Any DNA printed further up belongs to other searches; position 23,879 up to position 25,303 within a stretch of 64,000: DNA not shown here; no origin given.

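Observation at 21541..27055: Operon coupling a BMP-family (nucleoside-type) binding protein to a hybrid HK-Hpt and a membrane dCache-HD-GYP-REC phosphodiesterase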

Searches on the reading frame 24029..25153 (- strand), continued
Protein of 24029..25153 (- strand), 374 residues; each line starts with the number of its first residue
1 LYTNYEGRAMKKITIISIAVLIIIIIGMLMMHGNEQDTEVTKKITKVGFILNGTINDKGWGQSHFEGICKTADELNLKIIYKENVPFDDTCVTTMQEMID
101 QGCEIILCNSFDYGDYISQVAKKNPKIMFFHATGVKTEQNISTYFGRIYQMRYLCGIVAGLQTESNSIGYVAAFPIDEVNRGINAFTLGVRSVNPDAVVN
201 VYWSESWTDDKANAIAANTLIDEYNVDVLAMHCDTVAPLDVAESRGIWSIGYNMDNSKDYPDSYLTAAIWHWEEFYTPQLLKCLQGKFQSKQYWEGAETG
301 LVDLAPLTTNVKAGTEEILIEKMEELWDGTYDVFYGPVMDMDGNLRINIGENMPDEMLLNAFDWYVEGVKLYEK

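Call 20: search_solved_structures(query=window:24029-25126:-, max_evalue=0.001, show_alignments=3)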
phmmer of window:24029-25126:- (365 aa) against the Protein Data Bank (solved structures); distinct sequences matched with E-value up to 0.001: 11.
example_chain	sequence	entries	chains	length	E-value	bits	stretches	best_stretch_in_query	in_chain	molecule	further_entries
3s99_A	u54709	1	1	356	6.1e-59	203.3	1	33-360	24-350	Basic membrane lipoprotein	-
6pi5_A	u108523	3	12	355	3.2e-58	200.9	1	36-361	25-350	Atrazine periplasmic binding protein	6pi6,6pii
7x0r_A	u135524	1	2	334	5.5e-24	88.2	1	31-309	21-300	Lbp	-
2hqb_A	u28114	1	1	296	8e-24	87.7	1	38-303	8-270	Transcriptional activator of comK gene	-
9q1u_A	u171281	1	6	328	2.2e-12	50.1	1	31-259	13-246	Basic membrane protein A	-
2fqw_A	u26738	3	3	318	6.1e-09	38.7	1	39-216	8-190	Membrane lipoprotein tmpC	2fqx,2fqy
6yab_AAA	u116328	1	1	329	2.1e-06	30.4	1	43-208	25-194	Lipoprotein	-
6yab_DDD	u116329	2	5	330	2.1e-06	30.4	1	43-208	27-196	Lipoprotein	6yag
6ya3_C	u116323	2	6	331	2.1e-06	30.4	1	43-208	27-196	Lipoprotein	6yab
6y9u_A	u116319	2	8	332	2.1e-06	30.4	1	43-208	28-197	Lipoprotein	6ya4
6shu_A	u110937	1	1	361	6.3e-06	28.8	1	36-264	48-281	Basic membrane protein D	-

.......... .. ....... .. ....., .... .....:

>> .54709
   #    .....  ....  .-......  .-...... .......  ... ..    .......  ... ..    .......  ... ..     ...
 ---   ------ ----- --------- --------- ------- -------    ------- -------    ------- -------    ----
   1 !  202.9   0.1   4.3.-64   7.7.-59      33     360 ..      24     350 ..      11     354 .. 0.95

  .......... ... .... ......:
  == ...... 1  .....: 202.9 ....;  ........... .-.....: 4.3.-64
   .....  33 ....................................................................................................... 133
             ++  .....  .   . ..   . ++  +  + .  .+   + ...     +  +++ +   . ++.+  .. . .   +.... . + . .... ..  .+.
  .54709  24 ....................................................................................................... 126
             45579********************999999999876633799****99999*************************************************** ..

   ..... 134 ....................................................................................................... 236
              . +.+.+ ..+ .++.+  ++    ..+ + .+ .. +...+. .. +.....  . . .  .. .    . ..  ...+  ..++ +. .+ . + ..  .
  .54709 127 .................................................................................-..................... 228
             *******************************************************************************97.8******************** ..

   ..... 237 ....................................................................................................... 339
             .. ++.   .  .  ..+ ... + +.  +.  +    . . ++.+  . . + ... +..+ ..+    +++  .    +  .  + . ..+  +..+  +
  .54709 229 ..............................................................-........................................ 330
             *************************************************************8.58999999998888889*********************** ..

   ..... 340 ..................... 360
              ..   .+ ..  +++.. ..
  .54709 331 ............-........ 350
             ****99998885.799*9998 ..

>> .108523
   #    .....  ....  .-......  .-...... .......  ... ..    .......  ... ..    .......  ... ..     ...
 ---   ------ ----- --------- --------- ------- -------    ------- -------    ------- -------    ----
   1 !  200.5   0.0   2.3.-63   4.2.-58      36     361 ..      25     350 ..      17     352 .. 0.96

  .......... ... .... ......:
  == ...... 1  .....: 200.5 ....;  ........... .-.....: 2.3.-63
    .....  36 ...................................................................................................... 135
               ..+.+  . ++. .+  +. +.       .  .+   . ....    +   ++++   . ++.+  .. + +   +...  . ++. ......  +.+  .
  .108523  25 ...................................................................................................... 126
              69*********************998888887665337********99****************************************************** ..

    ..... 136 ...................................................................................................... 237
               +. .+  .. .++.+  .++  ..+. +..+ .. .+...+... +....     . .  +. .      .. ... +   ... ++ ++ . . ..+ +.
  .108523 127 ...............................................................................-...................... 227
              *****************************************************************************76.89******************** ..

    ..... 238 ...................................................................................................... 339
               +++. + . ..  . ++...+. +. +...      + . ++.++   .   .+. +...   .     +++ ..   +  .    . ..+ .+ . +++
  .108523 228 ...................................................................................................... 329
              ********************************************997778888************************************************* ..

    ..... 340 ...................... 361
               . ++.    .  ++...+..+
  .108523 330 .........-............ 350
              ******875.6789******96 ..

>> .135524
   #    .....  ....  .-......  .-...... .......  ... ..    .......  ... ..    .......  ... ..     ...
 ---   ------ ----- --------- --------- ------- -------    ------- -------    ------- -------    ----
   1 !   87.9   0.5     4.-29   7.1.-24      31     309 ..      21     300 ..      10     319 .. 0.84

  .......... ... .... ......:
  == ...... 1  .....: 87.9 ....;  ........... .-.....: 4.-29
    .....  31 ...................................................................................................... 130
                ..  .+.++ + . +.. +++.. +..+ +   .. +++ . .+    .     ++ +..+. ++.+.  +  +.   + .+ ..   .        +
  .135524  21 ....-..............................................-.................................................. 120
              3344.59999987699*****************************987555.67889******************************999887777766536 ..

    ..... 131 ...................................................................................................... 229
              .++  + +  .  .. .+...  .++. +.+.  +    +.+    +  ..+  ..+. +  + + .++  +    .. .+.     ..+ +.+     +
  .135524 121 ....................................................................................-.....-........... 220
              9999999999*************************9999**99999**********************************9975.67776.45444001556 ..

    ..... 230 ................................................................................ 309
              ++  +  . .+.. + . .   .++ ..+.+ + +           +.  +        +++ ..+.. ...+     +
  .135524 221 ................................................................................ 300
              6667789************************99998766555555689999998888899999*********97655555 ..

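Call 39: find_encoding_contigs(protein=P0001, flank=3000, max_places=1)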
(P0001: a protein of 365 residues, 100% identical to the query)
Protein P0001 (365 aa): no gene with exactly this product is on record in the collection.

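Call 40: find_encoding_contigs(protein=P0004, flank=8000, max_places=1)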
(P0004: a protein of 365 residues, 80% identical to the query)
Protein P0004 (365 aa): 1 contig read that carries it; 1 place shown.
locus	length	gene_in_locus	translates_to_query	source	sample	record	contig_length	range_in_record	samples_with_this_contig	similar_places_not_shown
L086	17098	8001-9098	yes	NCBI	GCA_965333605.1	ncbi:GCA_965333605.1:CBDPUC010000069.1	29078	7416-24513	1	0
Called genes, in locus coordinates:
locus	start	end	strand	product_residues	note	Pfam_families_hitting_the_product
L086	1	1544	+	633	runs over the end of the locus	PF00488:MutS_V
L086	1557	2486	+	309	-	PF00583:Acetyltransf_1 (faint), PF13508:Acetyltransf_7 (weak)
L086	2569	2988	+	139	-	PF12158:DUF3592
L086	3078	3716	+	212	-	PF01966:HD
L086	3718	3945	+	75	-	PF01361:Tautomerase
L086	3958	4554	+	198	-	PF00300:His_Phos_1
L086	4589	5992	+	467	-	PF01725:Ham1p_like, PF00702:Hydrolase (faint), PF05116:S6PP, PF08282:Hydrolase_3, PF13419:HAD_2 (faint)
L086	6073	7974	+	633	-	PF02743:dCache_1, PF22673:MCP-like_PDC_1 (faint), PF13487:HD_5, PF08668:HDOD (weak), PF01966:HD, PF00072:Response_reg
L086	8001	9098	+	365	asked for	PF02608:Bmp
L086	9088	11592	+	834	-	PF00512:HisKA, PF02518:HATPase_c, PF00072:Response_reg, PF01627:Hpt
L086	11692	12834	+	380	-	-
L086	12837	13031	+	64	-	-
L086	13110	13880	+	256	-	PF12746:GNAT_acetyltran, PF00583:Acetyltransf_1 (faint), PF13302:Acetyltransf_3 (weak), PF08445:FR47 (weak)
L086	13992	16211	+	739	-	-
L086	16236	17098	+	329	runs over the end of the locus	PF20030:bpMoxR, PF07726:AAA_3, PF07728:AAA_5, PF17863:AAA_lid_2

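Call 41: find_encoding_contigs(protein=P0002, flank=8000, max_places=1)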
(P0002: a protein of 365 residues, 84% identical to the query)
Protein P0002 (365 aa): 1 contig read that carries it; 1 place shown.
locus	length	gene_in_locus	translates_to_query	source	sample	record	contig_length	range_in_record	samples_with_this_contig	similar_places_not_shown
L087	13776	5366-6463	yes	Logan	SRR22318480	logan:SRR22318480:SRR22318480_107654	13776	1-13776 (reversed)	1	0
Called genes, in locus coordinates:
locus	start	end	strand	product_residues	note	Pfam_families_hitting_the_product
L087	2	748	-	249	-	?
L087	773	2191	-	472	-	PF03142:Chitin_synth_2 (faint), PF00535:Glycos_transf_2, PF13641:Glyco_tranf_2_3, PF13632:Glyco_trans_2_3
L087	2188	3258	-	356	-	PF13646:HEAT_2 (faint)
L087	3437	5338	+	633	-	PF02743:dCache_1, PF22673:MCP-like_PDC_1 (faint), PF08668:HDOD (weak), PF13487:HD_5, PF01966:HD, PF00072:Response_reg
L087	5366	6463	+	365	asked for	PF02608:Bmp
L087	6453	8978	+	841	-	PF00512:HisKA, PF02518:HATPase_c, PF00072:Response_reg, PF01627:Hpt (weak)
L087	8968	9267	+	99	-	PF13419:HAD_2, PF00702:Hydrolase, PF13242:Hydrolase_like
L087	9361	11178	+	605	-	PF00005:ABC_tran, PF02463:SMC_N (faint), PF13304:AAA_21 (faint)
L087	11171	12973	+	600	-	PF02463:SMC_N (faint), PF00005:ABC_tran, PF13304:AAA_21 (faint)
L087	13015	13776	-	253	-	?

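Call 57: search_protein_families(library=pfam, proteins=[L016:14721-17507:+, L024:14767-15408:+, L027:13804-14613:+, L030:13858-14643:+, L037:14831-15631:+, L050:9604-10638:+, L064:14736-15611:+, L068:13640-15544:+, L016:9559-9921:+, L063:15324-17246:+], max_evalue=0.001)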
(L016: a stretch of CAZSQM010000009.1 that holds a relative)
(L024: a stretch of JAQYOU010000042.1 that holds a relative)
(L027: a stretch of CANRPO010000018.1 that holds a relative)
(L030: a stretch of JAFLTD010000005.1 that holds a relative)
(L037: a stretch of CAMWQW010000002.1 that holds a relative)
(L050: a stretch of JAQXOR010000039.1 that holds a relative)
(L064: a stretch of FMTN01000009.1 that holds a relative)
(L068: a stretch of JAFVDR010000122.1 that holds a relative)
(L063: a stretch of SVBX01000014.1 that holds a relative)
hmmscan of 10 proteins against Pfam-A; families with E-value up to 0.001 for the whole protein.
L016:14721-17507:+ (928 aa): 3 families
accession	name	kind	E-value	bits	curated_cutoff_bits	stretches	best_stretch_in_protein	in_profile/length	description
PF02518.31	HATPase_c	-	2.4e-27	96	26.4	1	511-626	1-110/111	Histidine kinase-, DNA gyrase B-, and HSP90-like ATPase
PF00072.30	Response_reg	-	4.5e-27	94.8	30.2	1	661-774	1-110/111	Response regulator receiver domain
PF00512.31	HisKA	-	2.9e-22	78.9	26.9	1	399-464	1-66/66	His Kinase A (phospho-acceptor) domain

L024:14767-15408:+ (213 aa): 0 families

L027:13804-14613:+ (269 aa): 2 families
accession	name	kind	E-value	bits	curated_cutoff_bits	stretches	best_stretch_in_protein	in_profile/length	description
PF00072.30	Response_reg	-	8.9e-26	90.7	30.2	1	144-254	1-110/111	Response regulator receiver domain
PF03709.21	OKR_DC_1_N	-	0.00077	20.1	29.3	0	30-110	9-85/111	Orn/Lys/Arg decarboxylase, N-terminal domain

L030:13858-14643:+ (261 aa): 3 families
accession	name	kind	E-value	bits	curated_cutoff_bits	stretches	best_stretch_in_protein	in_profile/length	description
PF00072.30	Response_reg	-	5.6e-25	88.1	30.2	1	136-246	1-110/111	Response regulator receiver domain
PF23198.2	PDE8A_N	-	8e-05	23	29.6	0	156-246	34-125/147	PDE8A-like, N-terminal domain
PF13649.12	Methyltransf_25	-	0.00083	20.4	27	0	121-196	11-84/97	Methyltransferase domain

L037:14831-15631:+ (266 aa): 2 families
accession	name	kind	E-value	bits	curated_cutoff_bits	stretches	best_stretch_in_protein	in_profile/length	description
PF00072.30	Response_reg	-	1.9e-23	83.2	30.2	1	141-251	1-110/111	Response regulator receiver domain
PF23411.1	Beta-prop_Vps41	-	0.00013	21.9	33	1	63-176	43-149/332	Vps42 beta-propeller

L050:9604-10638:+ (344 aa): 4 families
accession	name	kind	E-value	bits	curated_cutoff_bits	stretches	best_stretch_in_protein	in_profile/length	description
PF13377.12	Peripla_BP_3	-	8.1e-32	111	26.5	1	176-336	2-167/167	Periplasmic binding protein-like domain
PF00532.27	Peripla_BP_1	-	1.2e-12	48.4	22.2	1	65-282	4-226/281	Periplasmic binding proteins and sugar binding domain of LacI family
PF00356.27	LacI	-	6.3e-09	35.9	27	1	7-50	2-45/46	Bacterial regulatory proteins, lacI family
PF13407.12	Peripla_BP_4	-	0.00045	20.3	35.1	1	133-281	66-218/258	Periplasmic binding protein domain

L064:14736-15611:+ (291 aa): 2 families
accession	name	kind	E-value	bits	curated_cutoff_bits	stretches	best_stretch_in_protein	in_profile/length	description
PF02588.21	YitT_membrane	-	3.1e-46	157.8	24.3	1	13-220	2-204/205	Uncharacterised 5xTM membrane BCR, YitT family COG1284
PF10035.14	DUF2179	-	9.3e-18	64.3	22.8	1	226-279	2-55/55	Uncharacterized protein conserved in bacteria (DUF2179)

L068:13640-15544:+ (634 aa): 3 families
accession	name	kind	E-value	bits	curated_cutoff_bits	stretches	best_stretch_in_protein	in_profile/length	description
PF00072.30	Response_reg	-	1.4e-24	86.8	30.2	1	504-614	2-110/111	Response regulator receiver domain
PF02518.31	HATPase_c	-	7.4e-20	71.9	26.4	1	352-466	1-109/111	Histidine kinase-, DNA gyrase B-, and HSP90-like ATPase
PF00512.31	HisKA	-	5e-15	55.7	26.9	1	241-302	2-63/66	His Kinase A (phospho-acceptor) domain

L016:9559-9921:+ (120 aa): 1 family
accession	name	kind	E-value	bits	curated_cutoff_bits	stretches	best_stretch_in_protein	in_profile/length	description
PF00072.30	Response_reg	-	2.7e-28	98.8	30.2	1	4-115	1-110/111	Response regulator receiver domain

L063:15324-17246:+ (640 aa): 1 family
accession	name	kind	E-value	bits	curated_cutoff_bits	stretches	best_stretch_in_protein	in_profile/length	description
PF06874.16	FBPase_2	-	9e-247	820.8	27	1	16-632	1-638/639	Firmicute fructose-1,6-bisphosphatase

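Call 72: list_cluster_members(proteins=[P0001, P0004])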
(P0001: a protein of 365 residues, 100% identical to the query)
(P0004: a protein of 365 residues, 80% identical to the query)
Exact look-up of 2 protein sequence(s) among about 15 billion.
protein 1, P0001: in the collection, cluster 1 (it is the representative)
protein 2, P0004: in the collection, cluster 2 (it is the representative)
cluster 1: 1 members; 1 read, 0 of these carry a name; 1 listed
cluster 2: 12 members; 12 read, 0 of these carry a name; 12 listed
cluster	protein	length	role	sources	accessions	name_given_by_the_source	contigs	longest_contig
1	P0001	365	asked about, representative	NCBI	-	-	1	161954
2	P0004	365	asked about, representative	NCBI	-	-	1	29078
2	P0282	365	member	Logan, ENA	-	-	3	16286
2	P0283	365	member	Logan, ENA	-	-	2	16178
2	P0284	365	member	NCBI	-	-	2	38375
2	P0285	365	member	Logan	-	-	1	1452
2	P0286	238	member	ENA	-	-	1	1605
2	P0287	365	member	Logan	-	-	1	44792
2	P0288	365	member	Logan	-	-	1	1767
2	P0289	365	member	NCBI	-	-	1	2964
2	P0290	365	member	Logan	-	-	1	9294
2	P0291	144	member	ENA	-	-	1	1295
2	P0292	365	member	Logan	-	-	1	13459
